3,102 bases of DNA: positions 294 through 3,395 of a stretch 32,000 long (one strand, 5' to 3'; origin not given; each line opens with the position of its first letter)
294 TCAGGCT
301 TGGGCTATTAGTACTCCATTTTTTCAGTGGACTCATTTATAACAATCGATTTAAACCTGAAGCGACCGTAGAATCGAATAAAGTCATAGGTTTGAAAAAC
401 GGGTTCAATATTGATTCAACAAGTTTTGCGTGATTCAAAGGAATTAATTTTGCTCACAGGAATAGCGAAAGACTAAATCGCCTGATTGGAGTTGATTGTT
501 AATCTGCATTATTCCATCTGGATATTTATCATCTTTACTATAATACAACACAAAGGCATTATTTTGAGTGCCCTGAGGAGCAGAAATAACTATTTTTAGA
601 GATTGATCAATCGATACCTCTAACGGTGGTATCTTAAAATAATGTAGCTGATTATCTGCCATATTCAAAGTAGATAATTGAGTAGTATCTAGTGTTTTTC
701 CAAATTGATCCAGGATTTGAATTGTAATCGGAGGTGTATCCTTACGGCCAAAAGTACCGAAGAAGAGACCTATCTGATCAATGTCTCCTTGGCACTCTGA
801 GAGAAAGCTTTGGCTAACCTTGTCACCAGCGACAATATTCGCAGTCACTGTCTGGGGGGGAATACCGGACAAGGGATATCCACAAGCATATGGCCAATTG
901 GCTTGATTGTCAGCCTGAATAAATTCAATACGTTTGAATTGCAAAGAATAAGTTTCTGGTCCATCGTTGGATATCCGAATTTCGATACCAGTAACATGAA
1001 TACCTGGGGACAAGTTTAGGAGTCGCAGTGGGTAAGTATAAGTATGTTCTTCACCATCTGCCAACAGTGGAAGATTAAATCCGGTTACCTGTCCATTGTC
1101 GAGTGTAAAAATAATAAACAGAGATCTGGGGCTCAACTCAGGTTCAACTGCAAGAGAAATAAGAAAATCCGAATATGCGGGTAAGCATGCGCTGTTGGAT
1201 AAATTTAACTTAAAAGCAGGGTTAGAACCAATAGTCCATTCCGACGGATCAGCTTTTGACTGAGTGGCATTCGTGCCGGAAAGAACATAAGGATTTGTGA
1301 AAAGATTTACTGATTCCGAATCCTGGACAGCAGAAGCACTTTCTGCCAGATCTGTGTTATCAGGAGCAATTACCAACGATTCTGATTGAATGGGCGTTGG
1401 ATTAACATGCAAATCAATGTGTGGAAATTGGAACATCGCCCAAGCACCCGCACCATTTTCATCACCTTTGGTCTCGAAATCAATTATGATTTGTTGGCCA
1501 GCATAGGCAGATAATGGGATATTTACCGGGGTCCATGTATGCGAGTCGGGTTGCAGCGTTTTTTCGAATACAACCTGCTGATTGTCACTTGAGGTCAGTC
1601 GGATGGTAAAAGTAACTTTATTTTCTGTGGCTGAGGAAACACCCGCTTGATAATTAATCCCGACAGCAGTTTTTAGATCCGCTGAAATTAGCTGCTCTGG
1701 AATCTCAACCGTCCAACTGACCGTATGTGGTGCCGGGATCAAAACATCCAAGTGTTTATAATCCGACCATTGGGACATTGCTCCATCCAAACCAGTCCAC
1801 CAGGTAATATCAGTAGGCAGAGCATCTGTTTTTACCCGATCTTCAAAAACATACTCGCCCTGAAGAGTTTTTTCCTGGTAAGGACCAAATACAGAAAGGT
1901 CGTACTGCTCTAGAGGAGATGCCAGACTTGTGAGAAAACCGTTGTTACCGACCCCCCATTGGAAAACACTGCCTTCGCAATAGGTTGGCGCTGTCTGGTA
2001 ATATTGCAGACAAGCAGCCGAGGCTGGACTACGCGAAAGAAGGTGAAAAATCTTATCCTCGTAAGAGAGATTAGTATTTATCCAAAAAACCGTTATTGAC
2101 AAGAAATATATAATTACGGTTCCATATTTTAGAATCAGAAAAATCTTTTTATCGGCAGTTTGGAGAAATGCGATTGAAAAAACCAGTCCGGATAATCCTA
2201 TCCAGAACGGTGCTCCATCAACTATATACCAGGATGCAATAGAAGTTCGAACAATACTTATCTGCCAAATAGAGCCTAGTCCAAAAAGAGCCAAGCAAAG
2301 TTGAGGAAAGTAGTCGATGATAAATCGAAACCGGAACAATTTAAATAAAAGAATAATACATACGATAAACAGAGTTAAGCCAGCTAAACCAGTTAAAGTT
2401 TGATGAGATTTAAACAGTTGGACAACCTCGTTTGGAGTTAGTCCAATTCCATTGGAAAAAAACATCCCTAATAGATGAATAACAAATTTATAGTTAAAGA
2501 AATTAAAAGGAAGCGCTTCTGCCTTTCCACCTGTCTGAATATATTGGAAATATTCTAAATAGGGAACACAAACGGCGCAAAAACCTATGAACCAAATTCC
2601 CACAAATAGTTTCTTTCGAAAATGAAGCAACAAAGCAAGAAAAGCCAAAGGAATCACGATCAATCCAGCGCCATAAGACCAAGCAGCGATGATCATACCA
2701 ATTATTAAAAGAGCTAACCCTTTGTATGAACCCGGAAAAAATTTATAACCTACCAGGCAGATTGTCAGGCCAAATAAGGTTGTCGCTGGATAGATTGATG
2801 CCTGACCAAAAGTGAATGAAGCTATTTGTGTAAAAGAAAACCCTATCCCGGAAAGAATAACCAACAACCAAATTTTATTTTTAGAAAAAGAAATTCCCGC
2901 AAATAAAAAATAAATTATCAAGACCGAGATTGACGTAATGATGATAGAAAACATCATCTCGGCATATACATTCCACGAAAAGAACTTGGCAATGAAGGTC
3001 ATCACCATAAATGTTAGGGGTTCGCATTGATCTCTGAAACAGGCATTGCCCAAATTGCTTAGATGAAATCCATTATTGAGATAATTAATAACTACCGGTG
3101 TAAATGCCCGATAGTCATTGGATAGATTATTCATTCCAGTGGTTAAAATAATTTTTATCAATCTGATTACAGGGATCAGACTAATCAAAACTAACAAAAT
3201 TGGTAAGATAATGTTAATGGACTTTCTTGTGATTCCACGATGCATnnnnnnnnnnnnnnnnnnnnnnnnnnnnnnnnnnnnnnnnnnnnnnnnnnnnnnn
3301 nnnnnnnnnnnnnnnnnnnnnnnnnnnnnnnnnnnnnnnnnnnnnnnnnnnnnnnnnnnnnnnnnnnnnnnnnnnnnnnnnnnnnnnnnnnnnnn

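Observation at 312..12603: AT-rich ~12-kb accessory island bracketed by two unrelated transposase sequences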

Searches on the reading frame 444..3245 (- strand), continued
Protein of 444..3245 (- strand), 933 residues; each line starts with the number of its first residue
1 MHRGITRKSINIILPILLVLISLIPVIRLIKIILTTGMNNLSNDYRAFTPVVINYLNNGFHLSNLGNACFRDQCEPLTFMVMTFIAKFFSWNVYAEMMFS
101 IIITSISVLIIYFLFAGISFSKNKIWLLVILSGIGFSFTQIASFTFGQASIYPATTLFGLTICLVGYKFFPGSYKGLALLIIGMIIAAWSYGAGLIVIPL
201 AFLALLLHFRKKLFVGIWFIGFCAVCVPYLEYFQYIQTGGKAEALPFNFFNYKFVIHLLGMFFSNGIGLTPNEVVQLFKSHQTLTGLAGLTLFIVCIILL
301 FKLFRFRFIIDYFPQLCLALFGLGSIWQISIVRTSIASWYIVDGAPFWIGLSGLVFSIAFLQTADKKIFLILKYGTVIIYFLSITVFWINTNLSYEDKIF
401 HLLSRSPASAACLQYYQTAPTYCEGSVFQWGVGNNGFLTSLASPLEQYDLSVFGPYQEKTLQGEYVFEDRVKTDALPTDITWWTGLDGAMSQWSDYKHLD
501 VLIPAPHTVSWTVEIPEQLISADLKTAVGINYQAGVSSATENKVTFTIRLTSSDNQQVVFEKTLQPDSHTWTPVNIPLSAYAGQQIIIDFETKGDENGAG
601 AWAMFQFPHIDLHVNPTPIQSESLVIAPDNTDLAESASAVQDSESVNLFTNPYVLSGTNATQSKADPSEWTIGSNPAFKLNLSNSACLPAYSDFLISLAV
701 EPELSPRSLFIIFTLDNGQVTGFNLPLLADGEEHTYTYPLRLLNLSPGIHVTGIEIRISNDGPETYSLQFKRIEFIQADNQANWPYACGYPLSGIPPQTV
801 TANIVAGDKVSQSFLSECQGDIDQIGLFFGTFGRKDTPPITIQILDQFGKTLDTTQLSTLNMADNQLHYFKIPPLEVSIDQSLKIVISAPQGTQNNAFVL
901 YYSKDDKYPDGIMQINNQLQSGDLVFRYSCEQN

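Call 65: find_encoding_contigs(protein=P0007, flank=10000, max_places=2)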
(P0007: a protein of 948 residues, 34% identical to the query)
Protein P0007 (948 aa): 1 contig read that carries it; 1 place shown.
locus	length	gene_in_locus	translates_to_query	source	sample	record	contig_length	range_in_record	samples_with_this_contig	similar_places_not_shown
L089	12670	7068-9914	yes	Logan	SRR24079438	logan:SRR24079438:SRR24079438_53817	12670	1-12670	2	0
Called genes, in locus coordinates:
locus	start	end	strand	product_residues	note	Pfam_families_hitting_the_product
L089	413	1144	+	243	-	PF13489:Methyltransf_23 (weak), PF13847:Methyltransf_31, PF08241:Methyltransf_11, PF08242:Methyltransf_12, PF13649:Methyltransf_25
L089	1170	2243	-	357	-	PF13546:DDE_5, PF01609:DDE_Tnp_1 (weak)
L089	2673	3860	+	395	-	PF00685:Sulfotransfer_1 (faint), PF13469:Sulfotransfer_3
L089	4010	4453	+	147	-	-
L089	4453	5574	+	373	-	PF01041:DegT_DnrJ_EryC1, PF01212:Beta_elim_lyase (faint)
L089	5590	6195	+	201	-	PF00583:Acetyltransf_1, PF13508:Acetyltransf_7, PF13673:Acetyltransf_10 (weak)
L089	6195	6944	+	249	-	PF00535:Glycos_transf_2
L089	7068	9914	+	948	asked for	-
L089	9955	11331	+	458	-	PF21374:WsaF_N, PF22772:WsaF_C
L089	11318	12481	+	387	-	PF00534:Glycos_transf_1 (faint), PF13692:Glyco_trans_1_4 (weak)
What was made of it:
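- L089 has the order cupin-DegT-GNAT-GT2-948-aa homologue (34%)-WsaF-like-GT1, with a DDE transposase nearby (call 65). The same cassette occurs next to a transposase in an unrelated contig (call 65).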

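Call 66: find_encoding_contigs(protein=P0010, flank=10000, max_places=2)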
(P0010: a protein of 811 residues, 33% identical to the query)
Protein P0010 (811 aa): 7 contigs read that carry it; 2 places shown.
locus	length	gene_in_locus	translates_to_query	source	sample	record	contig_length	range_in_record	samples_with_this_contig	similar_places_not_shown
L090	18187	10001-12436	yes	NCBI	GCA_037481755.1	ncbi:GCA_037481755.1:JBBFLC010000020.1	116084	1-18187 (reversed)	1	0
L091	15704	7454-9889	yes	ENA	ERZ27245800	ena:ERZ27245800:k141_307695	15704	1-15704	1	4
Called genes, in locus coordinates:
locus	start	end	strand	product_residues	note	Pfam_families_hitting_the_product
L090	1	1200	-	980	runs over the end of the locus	PF01074:Glyco_hydro_38N, PF09261:Alpha-mann_mid, PF07748:Glyco_hydro_38C, PF17677:Glyco_hydro38C2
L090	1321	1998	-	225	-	PF00072:Response_reg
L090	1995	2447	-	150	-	-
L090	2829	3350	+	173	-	PF04143:Sulf_transp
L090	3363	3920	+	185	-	PF20398:DUF6691 (weak), PF04143:Sulf_transp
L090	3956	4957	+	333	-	PF02685:Glucokinase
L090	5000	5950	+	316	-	PF00174:Oxidored_molyb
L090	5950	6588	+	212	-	PF01794:Ferric_reduct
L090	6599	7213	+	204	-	PF00685:Sulfotransfer_1, PF13469:Sulfotransfer_3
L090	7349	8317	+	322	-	PF00535:Glycos_transf_2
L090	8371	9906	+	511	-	PF02366:PMT, PF13231:PMT_2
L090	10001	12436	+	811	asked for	-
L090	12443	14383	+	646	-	PF10034:Dpy19 (faint)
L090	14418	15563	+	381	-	PF13439:Glyco_transf_4, PF13579:Glyco_trans_4_4 (weak), PF00534:Glycos_transf_1, PF13524:Glyco_trans_1_2, PF13692:Glyco_trans_1_4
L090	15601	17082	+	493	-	PF13231:PMT_2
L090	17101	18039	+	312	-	PF00884:Sulfatase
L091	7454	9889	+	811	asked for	-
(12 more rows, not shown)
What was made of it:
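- A homologue in an Anaerolineae MAG sits among a GT2, two PMT_2 genes and a Dpy19-like GT-C gene (call 66). A homologue sits among PMT_2 and Dpy19-like monosaccharide transferases together with a GT2 (call 66).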

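Call 80: find_encoding_contigs(protein=P0018, flank=8000, max_places=1)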
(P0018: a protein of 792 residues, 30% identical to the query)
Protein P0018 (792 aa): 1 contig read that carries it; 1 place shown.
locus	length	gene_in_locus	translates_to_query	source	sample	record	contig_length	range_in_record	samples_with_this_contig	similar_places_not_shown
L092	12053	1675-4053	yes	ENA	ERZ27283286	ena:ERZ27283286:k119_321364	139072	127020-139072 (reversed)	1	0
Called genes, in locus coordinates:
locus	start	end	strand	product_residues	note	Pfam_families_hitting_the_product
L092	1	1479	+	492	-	?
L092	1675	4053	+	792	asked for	-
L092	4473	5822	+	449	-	-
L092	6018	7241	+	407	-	PF05167:DUF711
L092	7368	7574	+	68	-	-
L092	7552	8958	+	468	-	PF13489:Methyltransf_23 (weak), PF08242:Methyltransf_12 (weak)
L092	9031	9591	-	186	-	PF09860:DUF2087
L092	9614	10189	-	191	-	PF01022:HTH_5, PF12840:HTH_20, PF13412:HTH_24 (faint), PF01325:Fe_dep_repress (faint), PF09860:DUF2087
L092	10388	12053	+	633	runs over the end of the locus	PF01807:Zn_ribbon_DnaG, PF08275:DNAG_N, PF01751:Toprim, PF13155:Toprim_2, PF13662:Toprim_4, PF10410:DnaB_bind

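Call 81: find_encoding_contigs(protein=P0032, flank=8000, max_places=1)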
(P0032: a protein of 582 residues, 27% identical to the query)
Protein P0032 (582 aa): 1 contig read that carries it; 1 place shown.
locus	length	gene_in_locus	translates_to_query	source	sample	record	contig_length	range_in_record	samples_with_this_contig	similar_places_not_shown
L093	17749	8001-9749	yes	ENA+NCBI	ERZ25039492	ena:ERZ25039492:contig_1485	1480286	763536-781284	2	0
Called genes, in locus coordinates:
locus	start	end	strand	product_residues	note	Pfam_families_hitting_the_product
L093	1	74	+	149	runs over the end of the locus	-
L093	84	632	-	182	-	-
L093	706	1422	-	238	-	PF00158:Sigma54_activat, PF14532:Sigma54_activ_2, PF25601:AAA_lid_14, PF02954:HTH_8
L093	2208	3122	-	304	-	PF00515:TPR_1 (faint), PF07719:TPR_2 (faint), PF07721:TPR_4 (faint), PF13176:TPR_7 (faint), PF13181:TPR_8 (faint), PF13371:TPR_9 (faint), PF13374:TPR_10 (faint), PF13424:TPR_12 (faint), +4 more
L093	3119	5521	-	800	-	-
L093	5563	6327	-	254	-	PF13180:PDZ_2 (weak), PF00595:PDZ (weak)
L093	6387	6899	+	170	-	PF02223:Thymidylate_kin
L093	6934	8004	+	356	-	PF13177:DNA_pol3_delta2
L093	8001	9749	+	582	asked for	-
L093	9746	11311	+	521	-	-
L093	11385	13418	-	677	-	PF00534:Glycos_transf_1, PF13524:Glyco_trans_1_2 (faint), PF13692:Glyco_trans_1_4, PF00534:Glycos_transf_1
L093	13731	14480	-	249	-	-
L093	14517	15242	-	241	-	PF13489:Methyltransf_23, PF05175:MTS (weak), PF13649:Methyltransf_25, PF13847:Methyltransf_31, PF08241:Methyltransf_11, PF08242:Methyltransf_12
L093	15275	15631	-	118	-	-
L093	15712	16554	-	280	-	-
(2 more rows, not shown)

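Call 82: find_encoding_contigs(protein=P0016, flank=8000, max_places=1)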
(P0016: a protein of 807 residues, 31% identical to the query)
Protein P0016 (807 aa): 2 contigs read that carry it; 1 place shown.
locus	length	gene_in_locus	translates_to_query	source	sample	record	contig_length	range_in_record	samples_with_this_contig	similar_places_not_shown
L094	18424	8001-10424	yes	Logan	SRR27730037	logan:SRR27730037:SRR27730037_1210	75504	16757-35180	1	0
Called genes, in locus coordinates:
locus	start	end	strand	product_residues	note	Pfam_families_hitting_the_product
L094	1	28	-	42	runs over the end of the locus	-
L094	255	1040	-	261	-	-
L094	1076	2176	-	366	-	PF00355:Rieske, PF00848:Ring_hydroxyl_A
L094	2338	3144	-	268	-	PF00535:Glycos_transf_2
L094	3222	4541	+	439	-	PF14559:TPR_19 (faint)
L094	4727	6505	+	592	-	PF01757:Acyl_transf_3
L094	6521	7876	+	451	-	PF24885:TPR_NPHP3, PF13374:TPR_10, PF13424:TPR_12, PF24885:TPR_NPHP3, PF13424:TPR_12, PF17874:TPR_MalT (weak), PF13424:TPR_12, PF13103:TonB_2, +9 more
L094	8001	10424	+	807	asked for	-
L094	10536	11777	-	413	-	PF13472:Lipase_GDSL_2 (faint)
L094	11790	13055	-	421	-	PF13472:Lipase_GDSL_2 (faint), PF27429:LB_356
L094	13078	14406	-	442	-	PF27429:LB_356 (faint)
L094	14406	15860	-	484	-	PF03062:MBOAT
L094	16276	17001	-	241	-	PF00072:Response_reg, PF00486:Trans_reg_C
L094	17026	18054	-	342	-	PF00089:Trypsin, PF13365:Trypsin_2, PF13180:PDZ_2, PF17820:PDZ_6 (faint)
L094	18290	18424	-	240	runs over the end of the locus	PF02660:G3P_acyltransf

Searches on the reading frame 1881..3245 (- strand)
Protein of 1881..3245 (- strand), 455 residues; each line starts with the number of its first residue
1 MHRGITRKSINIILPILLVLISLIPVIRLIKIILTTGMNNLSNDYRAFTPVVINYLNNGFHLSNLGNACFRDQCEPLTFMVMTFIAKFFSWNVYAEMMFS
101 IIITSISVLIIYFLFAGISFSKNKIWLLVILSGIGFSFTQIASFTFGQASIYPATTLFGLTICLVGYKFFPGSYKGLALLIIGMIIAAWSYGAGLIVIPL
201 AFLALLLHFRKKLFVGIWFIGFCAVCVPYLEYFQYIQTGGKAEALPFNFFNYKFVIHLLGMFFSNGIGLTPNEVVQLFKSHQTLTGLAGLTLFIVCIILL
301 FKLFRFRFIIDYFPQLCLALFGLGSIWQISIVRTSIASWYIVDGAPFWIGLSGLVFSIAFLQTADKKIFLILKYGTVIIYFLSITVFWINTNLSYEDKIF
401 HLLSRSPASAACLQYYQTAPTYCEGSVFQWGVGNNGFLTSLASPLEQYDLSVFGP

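Call 71: predict_structure(alignment_id=A4)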
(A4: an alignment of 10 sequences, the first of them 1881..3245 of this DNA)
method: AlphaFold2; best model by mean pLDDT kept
length: 455 residues; sequences in the alignment: 10
mean_pLDDT: 76.5   pTM: 0.82
mean pLDDT of the five models: 76.5, 74.7, 74.1, 72.0, 71.5
residues with pLDDT >= 90: 132; 70-90: 181; 50-70: 80; < 50: 62
segments of 3 or more residues with pLDDT < 50: 38-43, 268-273, 396-406, 416-421, 423-435, 437-439, 441-446, 448-455
pLDDT, mean of each block of 10 residues (from residue 1): 62 87 87 62 56 75 69 73 82 80 94 93 90 81 69 91 96 93 92 86 87 82 82 66 58 88 63 56 90 93 90 96 90 71 90 94 75 88 87 58 46 49 48 46 48 41
secondary structure, 60 per line:
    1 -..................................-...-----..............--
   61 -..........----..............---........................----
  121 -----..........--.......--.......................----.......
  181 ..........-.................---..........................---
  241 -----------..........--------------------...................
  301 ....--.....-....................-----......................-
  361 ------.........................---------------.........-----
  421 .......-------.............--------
elements in order: H2-35 H45-58 H62-71 H76-89 H93-116 H126-135 H138-144 H147-169 H174-190 H192-208 H212-237 H252-261 H282-304 H307-311 H313-332 H338-359 H367-391 H407-415 H421-427 H435-447

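Call 73: fold_search(model_id=the predicted structure, library=pdb)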
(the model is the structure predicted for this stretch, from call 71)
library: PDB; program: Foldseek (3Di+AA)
matches with E <= 10: 237; with E <= 0.001: 0
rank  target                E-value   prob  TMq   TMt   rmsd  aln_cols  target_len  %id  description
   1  9i5k_A                2.2e-03  1.00  0.52  0.49   7.3       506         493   11  Structure of the Chaetomium thermophilum Pmt4 homodimer (C2 symmetry) (released 2025-12-24)
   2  8pn9_A                1.3e-02  1.00  0.45  0.33  12.0       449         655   15  Structure of human oligosaccharyltransferase OST-A complex bound to NGI-1 (released 2024-05-08)
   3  8zal_J                1.5e-02  0.35  0.14  0.13  26.4       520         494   15  EmrAB-TolC MFS-type tripartite multidrug efflux pump EA (released 2025-04-30)
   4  8wlk                  1.7e-02  0.57  0.17  0.19  25.4       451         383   14  Cryo-EM structure of human VMAT2 in presence of Tetrabenazine, determined in an outward-facing conformation (released 2024-06-12)
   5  6ob7                  2.1e-02  0.25  0.10  0.12  22.0       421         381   16  Human equilibrative nucleoside transporter-1, dilazep bound (released 2019-07-03)
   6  9n9j_I                2.7e-02  1.00  0.39  0.28  19.2       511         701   14  Structure of a GRP94 folding intermediate engaged with a CCDC134- and FKBP11-bound secretory translocon (released 2025-11-19)
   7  6c26_A                3.1e-02  1.00  0.47  0.35  15.8       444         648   12  The Cryo-EM structure of a eukaryotic oligosaccharyl transferase complex (released 2018-01-31)
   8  8thr                  3.9e-02  0.38  0.15  0.16  23.3       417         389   12  Structure of the human vesicular monoamine transporter 2 (VMAT2) bound to tetrabenazine in an occluded conformation (released 2023-10-25)
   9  8tzi                  4.8e-02  0.20  0.11  0.12  24.5       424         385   14  Human equilibrative nucleoside transporter-1, JH-ENT-01 bound (released 2024-08-28)
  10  6s7o_A                5.0e-02  1.00  0.46  0.34  12.2       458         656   13  Cryo-EM structure of human oligosaccharyltransferase complex OST-A (released 2019-12-18)
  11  6rw3_B                5.2e-02  0.20  0.12  0.12  24.5       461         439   14  The molecular basis for sugar import in malaria parasites. (released 2020-01-29)
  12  3waj                  5.4e-02  0.93  0.34  0.22  18.7       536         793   12  Crystal structure of the Archaeoglobus fulgidus oligosaccharyltransferase (O29867_ARCFU) complex with Zn and sulfate (released 2013-10-30)
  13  8zms                  7.4e-02  0.28  0.14  0.16  24.2       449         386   11  Acetylcholine-bound VAChT (released 2024-06-19)
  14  6ob6_B                8.4e-02  0.21  0.13  0.15  22.6       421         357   14  Human equilibrative nucleoside transporter-1, S-(4-nitrobenzyl)-6-thioinosine bound, merohedrally twinned (released 2019-07-03)
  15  9ugx                  8.4e-02  0.21  0.13  0.14  24.2       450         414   14  Cryo-EM Structure of G6PT1-apo monomer in pi buffer (released 2026-01-07)
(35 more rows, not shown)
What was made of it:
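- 444..3245 (-): 933-aa membrane protein of an unannotated family. It has 11 predicted TM helices with a GT-C-like fold, followed by three extracytoplasmic beta-sandwich (CBM-like) domains. It is the inferred polyprenyl-phosphate-sugar-dependent glycosyltransferase. Foldseek on the TM domain alone hits Pmt4 (TM 0.52), STT3, PglB and DPY19, all with probability about 1 (call 73).
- On GT-C fold glycosyltransferases (the 933-aa protein): Non-GT-C hits have TM below 0.2 (call 73).
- The fold hits include the oligosaccharyltransferases STT3, PglB and AglB at scores close to those of Pmt4 (call 73).
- Tried and rejected: I therefore modelled and searched the TM domain separately (calls 71, 73).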
